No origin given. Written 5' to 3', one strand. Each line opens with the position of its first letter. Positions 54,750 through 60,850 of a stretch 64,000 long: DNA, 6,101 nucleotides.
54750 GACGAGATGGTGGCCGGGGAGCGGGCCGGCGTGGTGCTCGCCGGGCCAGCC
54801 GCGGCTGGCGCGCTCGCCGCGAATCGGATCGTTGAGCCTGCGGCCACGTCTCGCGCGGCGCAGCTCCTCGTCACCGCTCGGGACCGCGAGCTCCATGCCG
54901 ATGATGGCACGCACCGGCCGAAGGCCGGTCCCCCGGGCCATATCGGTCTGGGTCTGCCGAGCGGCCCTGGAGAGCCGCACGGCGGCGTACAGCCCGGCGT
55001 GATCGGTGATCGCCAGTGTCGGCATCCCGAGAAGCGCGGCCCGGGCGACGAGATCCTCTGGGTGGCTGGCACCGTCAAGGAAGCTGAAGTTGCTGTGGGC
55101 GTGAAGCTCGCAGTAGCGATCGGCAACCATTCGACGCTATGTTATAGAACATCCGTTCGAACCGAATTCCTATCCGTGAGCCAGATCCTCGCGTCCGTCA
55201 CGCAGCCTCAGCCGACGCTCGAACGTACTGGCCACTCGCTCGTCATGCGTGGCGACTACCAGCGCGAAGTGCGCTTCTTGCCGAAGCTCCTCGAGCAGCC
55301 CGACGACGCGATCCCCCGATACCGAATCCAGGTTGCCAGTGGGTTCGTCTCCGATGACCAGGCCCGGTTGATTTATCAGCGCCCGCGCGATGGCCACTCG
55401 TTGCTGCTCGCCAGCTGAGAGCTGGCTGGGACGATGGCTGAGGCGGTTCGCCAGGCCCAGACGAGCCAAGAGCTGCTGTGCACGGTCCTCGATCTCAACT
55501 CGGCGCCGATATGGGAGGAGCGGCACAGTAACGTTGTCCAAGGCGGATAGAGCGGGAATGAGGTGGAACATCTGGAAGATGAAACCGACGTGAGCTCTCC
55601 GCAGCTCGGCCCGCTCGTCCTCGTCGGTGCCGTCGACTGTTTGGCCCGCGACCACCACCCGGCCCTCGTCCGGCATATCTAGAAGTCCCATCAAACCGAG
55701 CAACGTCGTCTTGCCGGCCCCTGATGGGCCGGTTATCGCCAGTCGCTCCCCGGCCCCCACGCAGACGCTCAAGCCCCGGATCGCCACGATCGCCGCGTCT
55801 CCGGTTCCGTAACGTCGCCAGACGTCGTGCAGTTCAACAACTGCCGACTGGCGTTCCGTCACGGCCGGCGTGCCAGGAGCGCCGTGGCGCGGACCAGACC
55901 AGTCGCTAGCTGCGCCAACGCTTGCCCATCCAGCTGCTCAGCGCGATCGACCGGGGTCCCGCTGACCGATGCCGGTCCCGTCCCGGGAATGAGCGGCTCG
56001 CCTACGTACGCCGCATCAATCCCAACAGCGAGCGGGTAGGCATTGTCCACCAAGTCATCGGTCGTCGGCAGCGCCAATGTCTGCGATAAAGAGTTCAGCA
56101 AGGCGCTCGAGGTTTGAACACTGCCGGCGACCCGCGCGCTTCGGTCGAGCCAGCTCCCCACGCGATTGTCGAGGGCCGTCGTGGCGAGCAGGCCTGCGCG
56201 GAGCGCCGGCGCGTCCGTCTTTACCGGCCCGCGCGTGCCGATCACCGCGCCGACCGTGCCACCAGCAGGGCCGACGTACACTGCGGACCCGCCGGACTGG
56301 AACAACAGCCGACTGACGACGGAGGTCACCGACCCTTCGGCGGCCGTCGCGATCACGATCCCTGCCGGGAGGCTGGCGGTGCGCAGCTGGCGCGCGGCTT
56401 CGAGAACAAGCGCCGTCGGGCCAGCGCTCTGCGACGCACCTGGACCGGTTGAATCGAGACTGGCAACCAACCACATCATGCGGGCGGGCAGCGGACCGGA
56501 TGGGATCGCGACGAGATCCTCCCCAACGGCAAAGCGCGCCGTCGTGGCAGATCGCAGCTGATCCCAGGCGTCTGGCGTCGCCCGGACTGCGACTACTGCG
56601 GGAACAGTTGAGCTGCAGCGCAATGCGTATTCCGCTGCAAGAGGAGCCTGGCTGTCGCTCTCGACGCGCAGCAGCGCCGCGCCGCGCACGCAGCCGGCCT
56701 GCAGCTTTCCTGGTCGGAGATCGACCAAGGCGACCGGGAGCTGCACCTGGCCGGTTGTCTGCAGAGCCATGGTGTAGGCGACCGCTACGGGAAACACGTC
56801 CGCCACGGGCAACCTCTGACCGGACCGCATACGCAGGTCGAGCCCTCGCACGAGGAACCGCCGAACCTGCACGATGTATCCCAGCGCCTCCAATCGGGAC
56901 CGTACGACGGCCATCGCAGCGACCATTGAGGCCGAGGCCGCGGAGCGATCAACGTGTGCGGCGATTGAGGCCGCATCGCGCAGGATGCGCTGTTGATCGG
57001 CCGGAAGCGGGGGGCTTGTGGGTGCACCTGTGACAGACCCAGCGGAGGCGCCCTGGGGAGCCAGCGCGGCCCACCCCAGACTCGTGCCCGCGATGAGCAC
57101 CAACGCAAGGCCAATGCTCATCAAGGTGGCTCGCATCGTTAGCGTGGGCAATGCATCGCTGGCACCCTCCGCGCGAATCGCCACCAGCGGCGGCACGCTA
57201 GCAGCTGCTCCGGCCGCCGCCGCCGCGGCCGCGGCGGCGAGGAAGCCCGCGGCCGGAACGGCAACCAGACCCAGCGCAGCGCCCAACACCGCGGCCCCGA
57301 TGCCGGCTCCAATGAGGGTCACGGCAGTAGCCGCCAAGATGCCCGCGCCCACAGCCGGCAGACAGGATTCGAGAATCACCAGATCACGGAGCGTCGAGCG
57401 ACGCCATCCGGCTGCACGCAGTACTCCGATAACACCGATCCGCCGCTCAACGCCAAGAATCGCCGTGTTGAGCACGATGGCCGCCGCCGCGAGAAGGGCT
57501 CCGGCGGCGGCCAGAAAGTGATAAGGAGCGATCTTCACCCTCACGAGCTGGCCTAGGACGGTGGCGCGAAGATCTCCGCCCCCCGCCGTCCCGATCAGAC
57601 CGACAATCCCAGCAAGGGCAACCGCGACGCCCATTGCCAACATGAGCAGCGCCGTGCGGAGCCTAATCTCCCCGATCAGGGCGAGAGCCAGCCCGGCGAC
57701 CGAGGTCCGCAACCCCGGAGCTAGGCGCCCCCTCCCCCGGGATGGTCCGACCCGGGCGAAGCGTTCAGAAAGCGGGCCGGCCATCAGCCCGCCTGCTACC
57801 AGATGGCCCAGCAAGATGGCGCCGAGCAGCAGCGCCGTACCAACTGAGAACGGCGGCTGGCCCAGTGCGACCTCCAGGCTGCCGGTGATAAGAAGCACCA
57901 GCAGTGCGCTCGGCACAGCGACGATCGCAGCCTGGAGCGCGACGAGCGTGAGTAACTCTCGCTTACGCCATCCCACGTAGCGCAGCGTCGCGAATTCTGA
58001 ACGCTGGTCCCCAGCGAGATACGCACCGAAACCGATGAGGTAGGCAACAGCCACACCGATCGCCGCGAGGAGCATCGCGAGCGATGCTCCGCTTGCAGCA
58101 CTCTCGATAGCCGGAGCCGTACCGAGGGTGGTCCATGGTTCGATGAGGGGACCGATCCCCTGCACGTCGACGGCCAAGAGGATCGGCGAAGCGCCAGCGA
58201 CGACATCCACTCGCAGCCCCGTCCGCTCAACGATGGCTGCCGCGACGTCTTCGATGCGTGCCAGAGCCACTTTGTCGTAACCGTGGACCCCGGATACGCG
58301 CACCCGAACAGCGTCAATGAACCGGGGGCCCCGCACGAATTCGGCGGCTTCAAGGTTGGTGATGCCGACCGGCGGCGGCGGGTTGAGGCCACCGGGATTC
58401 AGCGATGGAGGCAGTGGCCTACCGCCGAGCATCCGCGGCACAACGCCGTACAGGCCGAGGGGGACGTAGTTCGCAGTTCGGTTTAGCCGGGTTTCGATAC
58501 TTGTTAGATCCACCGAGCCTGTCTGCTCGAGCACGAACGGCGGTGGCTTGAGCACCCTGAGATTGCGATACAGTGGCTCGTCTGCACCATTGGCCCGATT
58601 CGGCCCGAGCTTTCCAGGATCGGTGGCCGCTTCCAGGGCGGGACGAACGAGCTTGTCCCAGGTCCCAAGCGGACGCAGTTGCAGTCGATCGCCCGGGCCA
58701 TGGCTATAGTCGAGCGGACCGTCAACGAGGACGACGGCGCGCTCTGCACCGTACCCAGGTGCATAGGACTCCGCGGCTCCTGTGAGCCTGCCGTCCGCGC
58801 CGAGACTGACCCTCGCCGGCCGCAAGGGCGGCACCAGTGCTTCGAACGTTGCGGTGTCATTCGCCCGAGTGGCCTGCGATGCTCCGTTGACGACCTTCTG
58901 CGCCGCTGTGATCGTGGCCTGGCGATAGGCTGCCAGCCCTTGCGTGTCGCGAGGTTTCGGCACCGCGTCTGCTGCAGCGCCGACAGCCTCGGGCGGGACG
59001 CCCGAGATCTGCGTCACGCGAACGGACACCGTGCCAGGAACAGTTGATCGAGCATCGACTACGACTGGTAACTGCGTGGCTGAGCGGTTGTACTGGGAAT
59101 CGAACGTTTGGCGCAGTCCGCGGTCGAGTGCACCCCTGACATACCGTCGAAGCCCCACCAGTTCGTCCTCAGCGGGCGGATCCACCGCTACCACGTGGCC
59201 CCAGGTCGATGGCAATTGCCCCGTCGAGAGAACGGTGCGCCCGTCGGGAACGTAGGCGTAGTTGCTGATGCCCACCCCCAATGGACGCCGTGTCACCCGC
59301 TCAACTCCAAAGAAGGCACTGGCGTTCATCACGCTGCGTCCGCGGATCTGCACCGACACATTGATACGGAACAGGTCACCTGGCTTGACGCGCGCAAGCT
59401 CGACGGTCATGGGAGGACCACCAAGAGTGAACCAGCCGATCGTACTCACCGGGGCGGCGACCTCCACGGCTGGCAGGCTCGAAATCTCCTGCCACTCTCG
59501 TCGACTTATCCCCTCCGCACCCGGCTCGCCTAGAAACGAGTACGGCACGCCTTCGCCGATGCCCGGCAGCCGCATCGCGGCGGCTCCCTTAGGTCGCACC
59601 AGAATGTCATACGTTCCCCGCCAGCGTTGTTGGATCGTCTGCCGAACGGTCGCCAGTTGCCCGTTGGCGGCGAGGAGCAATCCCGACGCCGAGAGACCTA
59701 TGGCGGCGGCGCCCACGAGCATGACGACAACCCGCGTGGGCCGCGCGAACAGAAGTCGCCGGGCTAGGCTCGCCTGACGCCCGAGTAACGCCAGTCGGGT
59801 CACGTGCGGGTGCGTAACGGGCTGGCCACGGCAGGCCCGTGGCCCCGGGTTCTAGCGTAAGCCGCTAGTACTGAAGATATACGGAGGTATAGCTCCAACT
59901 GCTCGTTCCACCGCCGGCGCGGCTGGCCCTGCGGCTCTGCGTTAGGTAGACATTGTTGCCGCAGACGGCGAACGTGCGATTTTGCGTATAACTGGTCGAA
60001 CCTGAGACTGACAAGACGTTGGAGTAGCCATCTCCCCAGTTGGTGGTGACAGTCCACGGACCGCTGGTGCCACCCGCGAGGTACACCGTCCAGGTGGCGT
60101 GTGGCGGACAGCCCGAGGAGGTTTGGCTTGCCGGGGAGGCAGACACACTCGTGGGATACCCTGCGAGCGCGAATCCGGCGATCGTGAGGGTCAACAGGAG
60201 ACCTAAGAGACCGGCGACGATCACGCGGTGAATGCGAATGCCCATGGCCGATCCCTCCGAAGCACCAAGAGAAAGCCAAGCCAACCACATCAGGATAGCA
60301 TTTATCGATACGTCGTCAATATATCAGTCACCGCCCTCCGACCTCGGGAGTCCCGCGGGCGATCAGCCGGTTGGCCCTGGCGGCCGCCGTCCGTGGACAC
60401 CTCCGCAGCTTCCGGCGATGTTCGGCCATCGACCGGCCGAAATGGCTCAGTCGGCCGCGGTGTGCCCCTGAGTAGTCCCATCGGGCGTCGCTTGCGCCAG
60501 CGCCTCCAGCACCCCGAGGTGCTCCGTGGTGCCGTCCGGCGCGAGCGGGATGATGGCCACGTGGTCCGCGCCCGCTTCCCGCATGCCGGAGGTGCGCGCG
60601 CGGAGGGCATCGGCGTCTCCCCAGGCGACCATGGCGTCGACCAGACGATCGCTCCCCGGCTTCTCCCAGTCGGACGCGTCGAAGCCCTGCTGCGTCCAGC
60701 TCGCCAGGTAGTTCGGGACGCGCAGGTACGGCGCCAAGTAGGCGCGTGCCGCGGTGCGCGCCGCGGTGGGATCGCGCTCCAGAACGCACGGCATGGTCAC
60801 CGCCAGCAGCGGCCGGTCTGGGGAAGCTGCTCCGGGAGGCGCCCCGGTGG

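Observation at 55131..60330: Lower-GC three-gene island (secreted mini-protein, giant FtsX/pseudo-peptidase permease, MacB-type ATPase) inserted directly upstream of the SOS-boxed dnaE2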

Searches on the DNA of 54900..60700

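Call 89: search_rna_families(source=window, start=54900, end=60700, threshold=evalue, max_evalue=0.1)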
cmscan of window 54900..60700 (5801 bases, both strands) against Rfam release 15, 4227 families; matches with E-value up to 0.1: 0.
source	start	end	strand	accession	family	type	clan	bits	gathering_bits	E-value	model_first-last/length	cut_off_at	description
